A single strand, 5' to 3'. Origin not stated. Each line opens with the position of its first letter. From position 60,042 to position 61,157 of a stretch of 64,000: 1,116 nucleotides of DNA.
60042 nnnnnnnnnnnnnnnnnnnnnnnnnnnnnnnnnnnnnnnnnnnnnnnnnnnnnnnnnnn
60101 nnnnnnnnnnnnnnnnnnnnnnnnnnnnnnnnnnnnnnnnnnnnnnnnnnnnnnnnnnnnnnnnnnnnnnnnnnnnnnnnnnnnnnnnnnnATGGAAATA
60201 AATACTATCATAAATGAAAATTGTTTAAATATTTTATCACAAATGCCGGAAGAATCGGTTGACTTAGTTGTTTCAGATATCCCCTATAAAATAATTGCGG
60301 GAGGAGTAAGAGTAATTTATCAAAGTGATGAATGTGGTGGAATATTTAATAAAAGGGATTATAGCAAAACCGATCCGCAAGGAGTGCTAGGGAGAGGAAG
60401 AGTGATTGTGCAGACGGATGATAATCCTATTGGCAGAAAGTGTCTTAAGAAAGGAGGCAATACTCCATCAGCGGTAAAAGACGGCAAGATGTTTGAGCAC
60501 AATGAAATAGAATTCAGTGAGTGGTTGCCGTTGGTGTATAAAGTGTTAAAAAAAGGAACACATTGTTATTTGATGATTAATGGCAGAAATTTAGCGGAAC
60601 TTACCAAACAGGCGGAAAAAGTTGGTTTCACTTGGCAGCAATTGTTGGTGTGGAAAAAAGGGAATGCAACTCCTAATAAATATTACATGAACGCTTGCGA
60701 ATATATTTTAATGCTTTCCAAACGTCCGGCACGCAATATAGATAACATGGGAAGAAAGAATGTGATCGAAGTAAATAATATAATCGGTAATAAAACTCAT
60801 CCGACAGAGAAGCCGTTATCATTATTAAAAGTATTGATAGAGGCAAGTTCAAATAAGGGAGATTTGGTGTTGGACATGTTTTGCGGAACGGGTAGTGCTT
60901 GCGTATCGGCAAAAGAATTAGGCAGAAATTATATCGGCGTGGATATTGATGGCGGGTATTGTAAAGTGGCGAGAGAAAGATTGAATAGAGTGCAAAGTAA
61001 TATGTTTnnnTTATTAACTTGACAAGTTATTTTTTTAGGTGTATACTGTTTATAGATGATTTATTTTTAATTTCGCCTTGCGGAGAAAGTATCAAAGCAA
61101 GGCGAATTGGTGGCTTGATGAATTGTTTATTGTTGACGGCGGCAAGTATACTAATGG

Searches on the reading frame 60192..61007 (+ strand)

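Call 4: search_protein_families(library=pfam, proteins=[window:60192-61007:+], max_evalue=0.1)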
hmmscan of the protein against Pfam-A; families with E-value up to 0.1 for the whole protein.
window:60192-61007:+ (272 aa): 10 families
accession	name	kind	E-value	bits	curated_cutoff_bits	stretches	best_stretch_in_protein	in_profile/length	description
PF01555.25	N6_N4_Mtase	-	9.5e-33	114.4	26.7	1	23-261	1-220/221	DNA methylase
PF13649.12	Methyltransf_25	-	4.5e-05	24.5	27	1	226-266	1-43/97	Methyltransferase domain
PF13847.12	Methyltransf_31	-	6.1e-05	23.2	27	1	221-265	2-49/145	Methyltransferase domain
PF08241.18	Methyltransf_11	-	0.00018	22.5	21.2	1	227-268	1-42/95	Methyltransferase domain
PF06325.19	PrmA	-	0.0022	18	22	1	201-265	143-207/296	Ribosomal protein L11 methyltransferase (PrmA)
PF01170.24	UPF0020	-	0.0086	16.2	22.3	0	14-33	112-132/197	RMKL-like, methyltransferase domain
PF08242.18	Methyltransf_12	-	0.016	16.3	30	1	227-268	1-44/98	Methyltransferase domain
PF02475.24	TRM5-TYW2_MTfase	-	0.017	15.5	28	1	216-268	30-86/164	TRM5/TYW2 methyltransferase domain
PF13489.12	Methyltransf_23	-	0.017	15.3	27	0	220-253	20-53/164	Methyltransferase domain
PF09445.16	Methyltransf_15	-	0.04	13.9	22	1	225-261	3-39/165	RNA cap guanine-N2 methyltransferase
